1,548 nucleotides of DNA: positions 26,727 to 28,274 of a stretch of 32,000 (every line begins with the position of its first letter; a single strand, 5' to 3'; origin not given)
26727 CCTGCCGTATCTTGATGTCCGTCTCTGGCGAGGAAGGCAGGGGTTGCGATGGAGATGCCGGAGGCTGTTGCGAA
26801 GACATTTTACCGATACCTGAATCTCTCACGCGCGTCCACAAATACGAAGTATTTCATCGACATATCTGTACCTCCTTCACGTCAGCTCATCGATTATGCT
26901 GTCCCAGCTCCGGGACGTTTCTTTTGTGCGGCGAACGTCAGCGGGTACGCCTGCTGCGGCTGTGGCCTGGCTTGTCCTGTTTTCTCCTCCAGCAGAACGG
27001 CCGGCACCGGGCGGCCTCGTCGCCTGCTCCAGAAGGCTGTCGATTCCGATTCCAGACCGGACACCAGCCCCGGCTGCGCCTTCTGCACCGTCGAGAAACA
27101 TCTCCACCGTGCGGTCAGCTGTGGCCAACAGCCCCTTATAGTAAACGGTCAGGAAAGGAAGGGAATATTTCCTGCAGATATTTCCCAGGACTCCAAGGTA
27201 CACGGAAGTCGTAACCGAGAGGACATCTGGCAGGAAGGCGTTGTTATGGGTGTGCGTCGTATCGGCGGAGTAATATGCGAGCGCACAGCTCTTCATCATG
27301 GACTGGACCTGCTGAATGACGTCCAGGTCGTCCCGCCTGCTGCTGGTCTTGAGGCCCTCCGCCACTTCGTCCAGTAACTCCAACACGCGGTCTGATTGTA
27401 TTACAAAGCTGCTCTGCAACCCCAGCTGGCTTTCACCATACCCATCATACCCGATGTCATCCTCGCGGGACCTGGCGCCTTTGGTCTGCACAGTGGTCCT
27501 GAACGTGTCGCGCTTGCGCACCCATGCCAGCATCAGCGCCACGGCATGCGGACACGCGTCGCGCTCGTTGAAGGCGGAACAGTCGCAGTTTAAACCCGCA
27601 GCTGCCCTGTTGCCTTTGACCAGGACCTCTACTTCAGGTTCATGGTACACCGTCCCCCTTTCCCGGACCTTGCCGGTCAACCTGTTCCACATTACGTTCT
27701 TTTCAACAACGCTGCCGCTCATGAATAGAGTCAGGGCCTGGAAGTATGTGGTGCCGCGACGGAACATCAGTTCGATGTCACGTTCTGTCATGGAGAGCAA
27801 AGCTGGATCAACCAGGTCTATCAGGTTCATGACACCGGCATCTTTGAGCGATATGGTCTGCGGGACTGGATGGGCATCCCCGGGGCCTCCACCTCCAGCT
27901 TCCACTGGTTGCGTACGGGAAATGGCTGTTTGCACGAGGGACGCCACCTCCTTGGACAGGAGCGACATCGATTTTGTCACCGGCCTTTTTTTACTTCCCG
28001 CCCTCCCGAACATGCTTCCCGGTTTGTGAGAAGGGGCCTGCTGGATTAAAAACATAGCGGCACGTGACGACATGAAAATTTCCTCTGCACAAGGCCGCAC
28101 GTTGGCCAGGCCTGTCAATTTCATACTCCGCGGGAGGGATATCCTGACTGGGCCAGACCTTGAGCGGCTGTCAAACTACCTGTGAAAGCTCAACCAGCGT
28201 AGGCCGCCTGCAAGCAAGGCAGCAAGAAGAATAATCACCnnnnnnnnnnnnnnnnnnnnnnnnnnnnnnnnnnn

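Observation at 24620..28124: Orphan BrxL-like AAA+ ATPase (no Lon domain, no BREX core) in a cassette with a SWIM zinc-finger protein and an MM3350/pRiA4b-ORF3-like protein: candidate undescribed system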

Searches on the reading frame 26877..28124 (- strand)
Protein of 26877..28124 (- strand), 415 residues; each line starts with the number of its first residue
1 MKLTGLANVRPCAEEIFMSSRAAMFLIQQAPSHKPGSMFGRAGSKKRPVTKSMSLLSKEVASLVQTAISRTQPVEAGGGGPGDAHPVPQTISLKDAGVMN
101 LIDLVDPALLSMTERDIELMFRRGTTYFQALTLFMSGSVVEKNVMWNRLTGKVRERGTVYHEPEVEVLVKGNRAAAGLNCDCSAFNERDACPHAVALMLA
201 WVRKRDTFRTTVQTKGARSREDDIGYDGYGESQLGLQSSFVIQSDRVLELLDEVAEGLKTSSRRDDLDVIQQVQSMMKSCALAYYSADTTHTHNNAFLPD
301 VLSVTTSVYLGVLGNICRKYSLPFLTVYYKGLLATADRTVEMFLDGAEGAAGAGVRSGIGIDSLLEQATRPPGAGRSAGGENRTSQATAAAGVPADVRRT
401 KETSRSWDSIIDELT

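Call 3: search_protein_families(library=pfam, proteins=[window:26877-28124:-], max_evalue=0.01)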
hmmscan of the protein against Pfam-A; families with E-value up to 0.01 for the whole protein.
window:26877-28124:- (415 aa): 1 family
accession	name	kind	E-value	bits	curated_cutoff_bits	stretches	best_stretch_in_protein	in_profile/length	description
PF04434.22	SWIM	-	0.00082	19.3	19.6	1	167-200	3-36/38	SWIM zinc finger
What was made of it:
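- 26877..28124 (-): SWIM-domain partner gene (415 aa; the database homolog P0121 starts at the internal ATG 28073). Its parts are a disordered N-terminus, a helical plus beta-sheet plus SWIM zinc-finger domain, a four-helix domain, a low-complexity linker and a C-terminal motif helix. Pfam SWIM 19.3 bits (call 3).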

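Call 4: search_protein_families(library=padloc, proteins=[window:26877-28124:-], max_evalue=0.01)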
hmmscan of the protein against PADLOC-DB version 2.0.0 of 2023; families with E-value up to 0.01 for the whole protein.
window:26877-28124:- (415 aa): 1 family
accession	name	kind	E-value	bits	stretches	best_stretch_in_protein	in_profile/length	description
PDLC05053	PDC-S62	-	0.0027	14.3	1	125-206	21-95/566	-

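Call 5: search_protein_families(library=ncbifam, proteins=[window:26877-28124:-], max_evalue=0.01)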
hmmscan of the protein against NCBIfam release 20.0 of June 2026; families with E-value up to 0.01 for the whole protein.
window:26877-28124:- (415 aa): 0 families

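Call 18: find_homologous_proteins(query=A1, max_evalue=0.001)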
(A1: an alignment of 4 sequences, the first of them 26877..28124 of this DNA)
Query A1 (4 sequences) (415 aa, profile of the alignment): 6 proteins with E <= 0.001 among 8000 candidates.
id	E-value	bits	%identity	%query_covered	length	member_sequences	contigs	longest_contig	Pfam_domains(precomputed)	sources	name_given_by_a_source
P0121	6.1e-157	541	98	96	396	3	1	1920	-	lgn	-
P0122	4.7e-105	370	72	94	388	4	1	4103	-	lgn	-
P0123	5.6e-92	327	67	85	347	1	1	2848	-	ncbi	ncbi:MAG: hypothetical protein QXX64_05855 [Nitrososphaera sp.]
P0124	4.0e-61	225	17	39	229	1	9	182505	-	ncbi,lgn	ncbi:MAG: hypothetical protein QW416_07695 [Candidatus Nitrosocaldaceae archaeon]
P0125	4.8e-55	205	17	39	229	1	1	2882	-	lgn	-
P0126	5.9e-55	205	17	36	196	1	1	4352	-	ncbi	ncbi:MAG: hypothetical protein QW050_01440, partial [Candidatus Nitrosocaldaceae archaeon]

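Call 40: find_homologous_proteins(query=A4, max_evalue=0.001)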
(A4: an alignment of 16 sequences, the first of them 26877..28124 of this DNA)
Query A4 (16 sequences) (415 aa, profile of the alignment): 5 proteins with E <= 0.001 among 8000 candidates.
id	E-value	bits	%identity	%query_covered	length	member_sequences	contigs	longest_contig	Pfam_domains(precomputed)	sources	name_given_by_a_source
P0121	1.0e-77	280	98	96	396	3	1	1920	-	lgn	-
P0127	8.3e-76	273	23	38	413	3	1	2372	-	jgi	-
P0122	7.8e-67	244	72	94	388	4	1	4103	-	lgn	-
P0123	1.1e-62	230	67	85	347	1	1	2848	-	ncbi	ncbi:MAG: hypothetical protein QXX64_05855 [Nitrososphaera sp.]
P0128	3.6e-18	84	33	10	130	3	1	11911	-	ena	-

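Call 45: search_solved_structures(query=A4, max_evalue=1)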
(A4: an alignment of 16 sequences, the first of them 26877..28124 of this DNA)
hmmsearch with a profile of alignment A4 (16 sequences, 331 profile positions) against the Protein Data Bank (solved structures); distinct sequences matched with E-value up to 1: 6.
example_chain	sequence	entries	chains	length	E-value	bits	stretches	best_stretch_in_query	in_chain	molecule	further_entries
9v39_A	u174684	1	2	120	0.11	14.9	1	169-214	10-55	De novo designed serotonin binder SROb2_30, chain A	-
9kzn_A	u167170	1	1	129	0.17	14.2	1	162-224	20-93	Toll-interacting protein, Target of Myb1 membrane trafficking protein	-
6q6p_A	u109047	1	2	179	0.29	13.5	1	166-211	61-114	Cytoglobin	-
2n2n_A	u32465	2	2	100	0.45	12.8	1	168-225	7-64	Target of Myb protein 1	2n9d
1wrd_A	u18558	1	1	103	0.49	12.7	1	168-225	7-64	Target of Myb protein 1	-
5uxg_A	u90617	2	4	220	0.69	12.2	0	173-261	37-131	aldehyde deformylating oxygenase | hypothetic aldehyde deformylating oxygenase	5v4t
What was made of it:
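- Tried and rejected: Only chance-level hits (call 45).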

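Call 52: predict_structure(alignment_id=A5)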
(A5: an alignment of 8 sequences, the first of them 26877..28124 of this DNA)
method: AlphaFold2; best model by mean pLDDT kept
length: 415 residues; sequences in the alignment: 8
mean_pLDDT: 33.5   pTM: 0.23
mean pLDDT of the five models: 33.5, 32.7, 32.0, 30.5, 30.5
residues with pLDDT >= 90: 0; 70-90: 0; 50-70: 13; < 50: 402
segments of 3 or more residues with pLDDT < 50: 1-254, 256-267, 277-308, 310-314, 322-415
pLDDT, mean of each block of 10 residues (from residue 1): 25 28 25 25 26 29 25 24 29 37 33 32 40 40 42 40 26 23 30 38 33 27 27 32 42 48 48 49 39 37 46 50 41 38 32 27 27 26 26 28 34 31
secondary structure, 60 per line:
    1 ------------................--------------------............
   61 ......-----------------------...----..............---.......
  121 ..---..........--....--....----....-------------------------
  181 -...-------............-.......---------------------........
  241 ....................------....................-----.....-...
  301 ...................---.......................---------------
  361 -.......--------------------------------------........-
elements in order: H13-28 H49-66 E90-92 H97-110 H114-122 H126-135 H138-141 E144-147 E152-155 H192-203 H205-211 H233-260 H267-286 H292-296 H298-319 H323-345 H362-368 H407-414
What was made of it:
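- Tried and rejected: Unusable, mean pLDDT 33.5 (call 52).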

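Call 54: search_protein_representatives(alignment_id=A5)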
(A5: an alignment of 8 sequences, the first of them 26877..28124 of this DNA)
Query: 8 sequences, 383 profile positions. Proteins with E-value up to 0.001 (for the whole library): 47; up to 1e-10: 31; up to 1e-30: 8. The best 47 are listed.
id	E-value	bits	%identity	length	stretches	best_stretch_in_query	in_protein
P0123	6.2e-157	538.9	-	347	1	56-381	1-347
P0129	1.8e-60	221.4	-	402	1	7-381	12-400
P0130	2.8e-48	181.2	-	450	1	34-381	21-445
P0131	7.3e-40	153.6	-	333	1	39-381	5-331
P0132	2.2e-39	151.9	-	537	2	33-381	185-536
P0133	5.0e-39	150.8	-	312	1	45-380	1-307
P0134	2.1e-38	148.7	-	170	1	227-382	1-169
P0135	5.2e-32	127.7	-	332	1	37-381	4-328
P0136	4.2e-28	114.9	-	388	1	45-380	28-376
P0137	8.3e-28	113.9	-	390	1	40-380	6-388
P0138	4.4e-27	111.5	-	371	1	103-381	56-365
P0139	1.8e-26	109.5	-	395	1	18-381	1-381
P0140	1.0e-25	107.0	-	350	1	79-381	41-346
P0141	1.5e-24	103.2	-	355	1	43-381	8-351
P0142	3.0e-23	98.9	-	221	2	88-313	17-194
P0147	2.8e-21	92.4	-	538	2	17-381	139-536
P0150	1.6e-19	86.6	-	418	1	48-380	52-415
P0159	4.4e-06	42.4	-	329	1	107-197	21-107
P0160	3.5e-05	39.4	-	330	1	109-226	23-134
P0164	2.1e-04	36.8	-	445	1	151-215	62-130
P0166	3.0e-04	36.3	-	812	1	153-213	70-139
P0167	3.5e-04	36.1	-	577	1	102-309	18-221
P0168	3.6e-04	36.1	-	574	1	117-214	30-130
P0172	7.0e-04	35.1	-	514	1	125-189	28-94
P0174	9.6e-04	34.7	-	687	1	108-195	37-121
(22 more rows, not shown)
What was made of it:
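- Tried and rejected: The full HMMER scan (call 54) was needed.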

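Call 57: search_protein_families(library=pfam, alignment_id=A6, max_evalue=0.01)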
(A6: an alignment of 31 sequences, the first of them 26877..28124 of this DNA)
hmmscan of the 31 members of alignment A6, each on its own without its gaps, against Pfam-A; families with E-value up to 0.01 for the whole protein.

A. member 1, window:26877-28124:- (415 aa): 1 family
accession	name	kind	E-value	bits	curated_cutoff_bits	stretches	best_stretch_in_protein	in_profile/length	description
PF04434.22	SWIM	-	0.00082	19.3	19.6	1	167-200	3-36/38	SWIM zinc finger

B. families by the number of members that match (of 31 scanned): 5 families
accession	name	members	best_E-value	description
PF04434.22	SWIM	12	2.2e-06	SWIM zinc finger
PF12931.13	TPR_Sec16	2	0.0011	Sec16 Sec23-binding domain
PF15469.12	Sec5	1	1.4e-05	Exocyst complex component Sec5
PF06780.16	Erp_C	1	0.0024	Erp protein C-terminus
PF20763.3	UDG-inhib_P56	1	0.0079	Phage phi29, UDG inhibitor P56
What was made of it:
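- On SWIM zinc finger (PF04434): 12 of 31 relatives match at E<=0.01, the best at 2.2e-6 (call 57).
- Checked: 12 of 31 relatives hit Pfam SWIM on their own (call 57).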

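Call 65: predict_structure(alignment_id=A6)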
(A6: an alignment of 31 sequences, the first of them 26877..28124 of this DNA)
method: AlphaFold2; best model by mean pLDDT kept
length: 415 residues; sequences in the alignment: 31
mean_pLDDT: 73.9   pTM: 0.51
mean pLDDT of the five models: 73.9, 73.4, 73.3, 73.2, 72.5
residues with pLDDT >= 90: 171; 70-90: 85; 50-70: 43; < 50: 116
segments of 3 or more residues with pLDDT < 50: 1-40, 75-79, 215-229, 352-360, 362-405
pLDDT, mean of each block of 10 residues (from residue 1): 38 40 46 43 76 96 84 48 62 83 85 93 88 97 93 89 91 87 81 97 96 53 45 75 93 97 97 94 82 76 94 96 91 92 75 46 46 41 40 41 50 57
secondary structure, 60 per line:
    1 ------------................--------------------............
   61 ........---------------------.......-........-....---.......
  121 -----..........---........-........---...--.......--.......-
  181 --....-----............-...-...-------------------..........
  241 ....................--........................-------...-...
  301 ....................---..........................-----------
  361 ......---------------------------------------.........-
elements in order: H13-28 H49-68 E90-92 H93-96 H98-104 H107-110 H114-120 H126-135 E139-146 E148-155 E159-161 E164-170 E173-179 H183-186 H192-203 E209-211 H231-260 H263-286 H298-320 H324-349 H361-366 H406-414
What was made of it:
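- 26877..28124 (-): AF2 model with mean pLDDT 73.9 and core above 85 (call 65).
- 26901..26912 (-): C-terminal RSWD motif (R405-D408). It follows a disordered linker and starts a short terminal helix. Inferred to be a docking peptide for the ATPase. The linker is disordered and helix 406-414 is predicted (call 65).
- The AF2 model shows a confident core, a disordered linker and a terminal helix (call 65).
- Tried and rejected: The 31-row alignment worked (call 65).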

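Call 67: fold_search(model_id=the predicted structure, library=pdb)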
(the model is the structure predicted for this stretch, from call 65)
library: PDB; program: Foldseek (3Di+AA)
matches with E <= 10: 302; with E <= 0.001: 0
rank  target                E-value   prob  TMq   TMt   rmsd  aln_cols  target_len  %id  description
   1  9rwz_N                2.4e-02  0.93  0.19  0.09  16.2       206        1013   13  ZSWIM8-CUL3 complex bound to AGO2-miR-7-CYRANO (released 2026-03-18)
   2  9rwz_M                3.0e-02  0.93  0.21  0.09  17.1       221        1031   18  ZSWIM8-CUL3 complex bound to AGO2-miR-7-CYRANO (released 2026-03-18)
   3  8tme_E                9.6e-02  0.30  0.16  0.18  27.6       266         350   10  Cryo-EM structure of CorA in complex with conformation-specific synthetic antibody C18 and 100 uM MgCl2, State MG0.1-1 (released 2025-02-12)
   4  7nh9_A                2.8e-01  0.16  0.15  0.19  25.6       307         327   11  structure of the full-length CmaX protein (released 2021-07-07)
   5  5wi2_A                3.6e-01  0.82  0.12  0.45   5.7        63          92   13  Crystal structure of the KA1 domain from human Chk1 (released 2017-10-04)
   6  8tmc_B                4.5e-01  0.18  0.17  0.19  28.1       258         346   10  Cryo-EM structure of CorA in complex with conformation-specific synthetic antibody C12 and 20 mM MgCl2, State MG20-2 (released 2025-02-12)
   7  5wi2_B                5.9e-01  0.72  0.11  0.43   5.6        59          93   12  Crystal structure of the KA1 domain from human Chk1 (released 2017-10-04)
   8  8tmi_E                5.9e-01  0.14  0.16  0.19  27.6       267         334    9  Cryo-EM structure of CorA in complex with conformation-specific synthetic antibody C18 and 100 uM MgCl2, State MG0.1-2 (released 2025-02-12)
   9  8tmc_D                6.2e-01  0.13  0.17  0.19  26.0       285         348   10  Cryo-EM structure of CorA in complex with conformation-specific synthetic antibody C12 and 20 mM MgCl2, State MG20-2 (released 2025-02-12)
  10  5uwb_A                1.0e+00  0.06  0.10  0.19  18.6       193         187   10  Re-refined 4FCZ: lipid-bound crystal structure of toluene-tolerance protein from Pseudomonas putida (released 2017-04-19)
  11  7uy7_A                1.0e+00  0.05  0.08  0.06  16.8       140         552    8  Tetrahymena CST with Polymerase alpha-Primase (released 2022-07-13)
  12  7xhq_A                1.1e+00  0.03  0.08  0.07  20.6       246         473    9  Small-molecule Allosteric Regulation Mechanism of SHP2 (released 2023-02-15)
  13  3sg3                  1.1e+00  0.05  0.09  0.09  18.4       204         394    8  Crystal Structure of GCaMP3-D380Y (released 2012-06-20)
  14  6vud_B                1.2e+00  0.04  0.10  0.17  22.6       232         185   11  Crystal structure of a ribosome recycling factor from Ehrlichia chaffeensis (released 2020-03-18)
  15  7un3_A                1.3e+00  0.04  0.11  0.08  18.9       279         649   11  Complex of UBE2O with NAP1L1 and ubiquitylated uL2 (released 2022-08-03)
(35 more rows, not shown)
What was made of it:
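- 26877..28124 (-): Foldseek best hit ZSWIM8 (call 67).
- On SWIM zinc finger (PF04434): The best structural match is ZSWIM8 (call 67).
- Checked: The best Foldseek match is ZSWIM8 (call 67).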

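Call 72: fold_search(model_id=the predicted structure, library=viral)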
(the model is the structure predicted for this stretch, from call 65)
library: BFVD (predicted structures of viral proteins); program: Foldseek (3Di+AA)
matches with E <= 10: 501; with E <= 0.001: 0
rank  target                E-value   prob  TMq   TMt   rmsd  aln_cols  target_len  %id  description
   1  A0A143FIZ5            1.4e-02  0.44  0.16  0.23  19.9       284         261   11  Uncharacterized protein [Bacillus phage Vinny]
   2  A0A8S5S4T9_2          6.8e-02  0.18  0.15  0.09  27.6       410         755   10  Minor tail protein [Siphoviridae sp. ctiV651]
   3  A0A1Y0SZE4            8.0e-02  0.11  0.08  0.10  24.3       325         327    7  Uncharacterized protein [Pseudomonas phage Phabio]
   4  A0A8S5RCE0            8.9e-02  0.11  0.11  0.05  20.8       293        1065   10  Tail protein [virus sp. ctmTa7]
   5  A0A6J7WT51            1.0e-01  0.05  0.07  0.10  21.4       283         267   10  Uncharacterized protein [uncultured Caudovirales phage]
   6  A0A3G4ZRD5            1.3e-01  0.18  0.11  0.23  19.6       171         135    9  Transmembrane protein [Terrestrivirus sp.]
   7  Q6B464                1.4e-01  0.20  0.10  0.25  17.1       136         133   19  Glycoprotein gE (Fragment) [Suid herpesvirus 1]
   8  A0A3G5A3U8            1.5e-01  0.51  0.15  0.14  21.6       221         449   14  Zinc finger SWIM domain protein [Harvfovirus sp.]
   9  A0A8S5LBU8            1.5e-01  0.09  0.09  0.14  17.4       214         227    8  cAMP-activated global transcriptional regulator [Siphoviridae sp. ctt5z12]
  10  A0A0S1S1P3            1.8e-01  0.47  0.12  0.26  11.3       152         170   10  Uncharacterized protein [Klebsiella phage vB_KpnM_KB57]
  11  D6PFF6                2.2e-01  0.14  0.09  0.08  23.6       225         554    9  (no name in the UniProt tables at hand)
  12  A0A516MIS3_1          2.2e-01  0.14  0.09  0.04  30.8       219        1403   13  (no name in the UniProt tables at hand)
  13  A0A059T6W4            2.7e-01  0.07  0.14  0.09  25.8       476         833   12  PcfJ domain-containing protein [Listeria phage LP-064]
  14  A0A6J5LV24            2.7e-01  0.06  0.09  0.10  32.0       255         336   12  AAA domain containing protein [uncultured Caudovirales phage]
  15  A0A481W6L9            3.0e-01  0.33  0.11  0.28   8.7       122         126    9  Outer membrane protein assembly factor [Fusobacterium phage Fnu1]
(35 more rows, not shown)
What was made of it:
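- Tried and rejected: Nothing significant (call 72).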

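Call 73: search_protein_families(library=pfam, proteins=[P0166, P0174, P0167, P0168, P0164, P0172, P0159, P0160], max_evalue=0.001)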
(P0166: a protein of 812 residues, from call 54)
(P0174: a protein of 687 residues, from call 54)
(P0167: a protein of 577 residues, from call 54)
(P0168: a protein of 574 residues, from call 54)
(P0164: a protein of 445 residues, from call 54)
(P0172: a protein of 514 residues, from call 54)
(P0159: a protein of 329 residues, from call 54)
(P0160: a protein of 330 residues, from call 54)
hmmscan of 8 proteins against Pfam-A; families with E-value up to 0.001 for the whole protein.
P0166 (812 aa): 1 family
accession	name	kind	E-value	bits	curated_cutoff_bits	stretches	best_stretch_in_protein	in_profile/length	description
PF04434.22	SWIM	-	0.00026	20.9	19.6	1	60-97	1-36/38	SWIM zinc finger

P0174 (687 aa): 1 family
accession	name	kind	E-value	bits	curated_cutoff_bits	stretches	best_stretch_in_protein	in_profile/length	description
PF04434.22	SWIM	-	0.00044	20.1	19.6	1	87-109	14-37/38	SWIM zinc finger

P0167 (577 aa): 2 families
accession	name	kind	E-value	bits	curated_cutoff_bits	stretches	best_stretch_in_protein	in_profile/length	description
PF04434.22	SWIM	-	1.5e-06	28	19.6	1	57-91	1-37/38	SWIM zinc finger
PF21810.3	DUF6880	-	0.00013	21.6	27.3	1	360-564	256-465/472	Family of unknown function (DUF6880)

P0168 (574 aa): 1 family
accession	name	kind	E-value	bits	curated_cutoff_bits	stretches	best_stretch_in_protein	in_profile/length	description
PF04434.22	SWIM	-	9.8e-06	25.4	19.6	1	54-89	1-36/38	SWIM zinc finger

P0164 (445 aa): 1 family
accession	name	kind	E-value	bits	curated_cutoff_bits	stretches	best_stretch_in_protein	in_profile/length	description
PF04434.22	SWIM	-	4.3e-07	29.8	19.6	1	56-92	1-37/38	SWIM zinc finger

P0172 (514 aa): 1 family
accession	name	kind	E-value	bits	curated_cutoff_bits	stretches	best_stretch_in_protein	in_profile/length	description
PF04434.22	SWIM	-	6.7e-06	26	19.6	1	53-85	1-36/38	SWIM zinc finger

P0159 (329 aa): 1 family
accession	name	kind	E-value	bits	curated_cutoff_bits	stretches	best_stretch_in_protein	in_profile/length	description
PF04434.22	SWIM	-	3e-05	23.9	19.6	1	55-88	1-36/38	SWIM zinc finger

P0160 (330 aa): 1 family
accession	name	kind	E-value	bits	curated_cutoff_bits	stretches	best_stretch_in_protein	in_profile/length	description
PF04434.22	SWIM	-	5.8e-05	23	19.6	1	55-88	1-36/38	SWIM zinc finger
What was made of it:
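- On SWIM zinc finger (PF04434): All 8 distant profile hits tested pass the gathering score (call 73).
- Checked: All 8 distant profile hits tested pass the SWIM GA (calls 54, 73).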

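Call 78: search_protein_families(library=pfam, proteins=[P0132, P0147, P0130, P0150, P0129], max_evalue=0.01)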
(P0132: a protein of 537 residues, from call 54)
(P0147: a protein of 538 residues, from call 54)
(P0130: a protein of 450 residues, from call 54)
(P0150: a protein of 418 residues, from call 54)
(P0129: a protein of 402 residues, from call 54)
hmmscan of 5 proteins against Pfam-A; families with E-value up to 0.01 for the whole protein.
P0132 (537 aa): 1 family
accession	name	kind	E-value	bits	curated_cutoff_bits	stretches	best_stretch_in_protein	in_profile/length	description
PF04434.22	SWIM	-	3.9e-05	23.5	19.6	1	77-103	9-37/38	SWIM zinc finger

P0147 (538 aa): 1 family
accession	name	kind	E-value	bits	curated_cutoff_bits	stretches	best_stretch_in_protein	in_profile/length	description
PF04434.22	SWIM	-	2.2e-06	27.5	19.6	1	57-95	1-37/38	SWIM zinc finger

P0130 (450 aa): 0 families

P0150 (418 aa): 0 families

P0129 (402 aa): 1 family
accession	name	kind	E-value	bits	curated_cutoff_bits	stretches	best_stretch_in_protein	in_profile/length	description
PF20763.3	UDG-inhib_P56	-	0.0079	16.4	24.1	0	267-292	14-39/53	Phage phi29, UDG inhibitor P56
